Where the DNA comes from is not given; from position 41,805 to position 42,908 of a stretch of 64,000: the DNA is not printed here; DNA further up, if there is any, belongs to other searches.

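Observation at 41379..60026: Candidate new system: tandem giant Cys-rich surface protein + cognate secreted partner cassettes beside an ECF/anti-sigma pair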

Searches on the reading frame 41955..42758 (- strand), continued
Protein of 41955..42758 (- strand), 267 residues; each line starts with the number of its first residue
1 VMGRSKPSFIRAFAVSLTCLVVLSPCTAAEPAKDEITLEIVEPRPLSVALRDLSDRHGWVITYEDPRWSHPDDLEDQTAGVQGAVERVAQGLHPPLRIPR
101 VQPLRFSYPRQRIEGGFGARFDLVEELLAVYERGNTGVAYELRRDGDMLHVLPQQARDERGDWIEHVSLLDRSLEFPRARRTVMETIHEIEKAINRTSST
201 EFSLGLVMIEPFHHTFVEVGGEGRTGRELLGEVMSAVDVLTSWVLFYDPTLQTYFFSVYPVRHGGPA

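Call 88: search_protein_families(library=pfam, alignment_id=A9, max_evalue=0.0001)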
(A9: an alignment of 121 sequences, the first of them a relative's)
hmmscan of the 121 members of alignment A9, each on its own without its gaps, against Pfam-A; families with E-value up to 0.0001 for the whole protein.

A. member 1, L004:6939-7598:+ (220 aa): 0 families

B. families by the number of members that match (of 121 scanned): 156 families (the first 25 are shown)
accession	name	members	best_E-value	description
PF00515.34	TPR_1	3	8.6e-68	Tetratricopeptide repeat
PF07719.23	TPR_2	3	5.9e-57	Tetratricopeptide repeat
PF13181.12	TPR_8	3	1.1e-47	Tetratricopeptide repeat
PF13424.12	TPR_12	3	2.7e-27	Tetratricopeptide repeat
PF13185.12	GAF_2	3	3.8e-19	GAF domain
PF01590.32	GAF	3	5.9e-13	GAF domain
PF13374.12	TPR_10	3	6.9e-12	Tetratricopeptide repeat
PF13414.12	TPR_11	2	2.5e-61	TPR repeat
PF13431.12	TPR_17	2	7.2e-48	Tetratricopeptide repeat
PF13432.12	TPR_16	2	8.7e-29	Tetratricopeptide repeat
PF14559.12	TPR_19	2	2.1e-22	Tetratricopeptide repeat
PF02687.27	FtsX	2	3e-22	FtsX-like permease C-terminal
PF04055.27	Radical_SAM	2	1e-21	Radical SAM superfamily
PF13428.12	TPR_14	2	1.2e-20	Tetratricopeptide repeat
PF13620.12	CarboxypepD_reg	2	4.8e-15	Carboxypeptidase regulatory-like domain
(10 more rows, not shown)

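Call 92: search_protein_families(library=pfam, proteins=[window:41955-42758:-], max_evalue=5)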
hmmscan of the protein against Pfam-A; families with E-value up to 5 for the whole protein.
window:41955-42758:- (267 aa): 0 families

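Call 96: find_related_loci(query=A8, collection=viral_contigs, flank=6000)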
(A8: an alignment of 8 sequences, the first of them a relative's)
Query A8 (162 aa) in viral_contigs; peptide patterns used: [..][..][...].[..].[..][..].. (x = any residue, [..] = any of these).
2 stretches matched a pattern, but none encodes a relative of the query by tblastn (E <= 1e-3).

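Call 97: find_related_loci(query=A3, collection=viral_contigs, flank=6000)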
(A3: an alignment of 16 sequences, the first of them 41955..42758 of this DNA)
Query A3 (267 aa) in viral_contigs; peptide patterns used: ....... (x = any residue, [..] = any of these).
17 stretches matched a pattern, but none encodes a relative of the query by tblastn (E <= 1e-3).
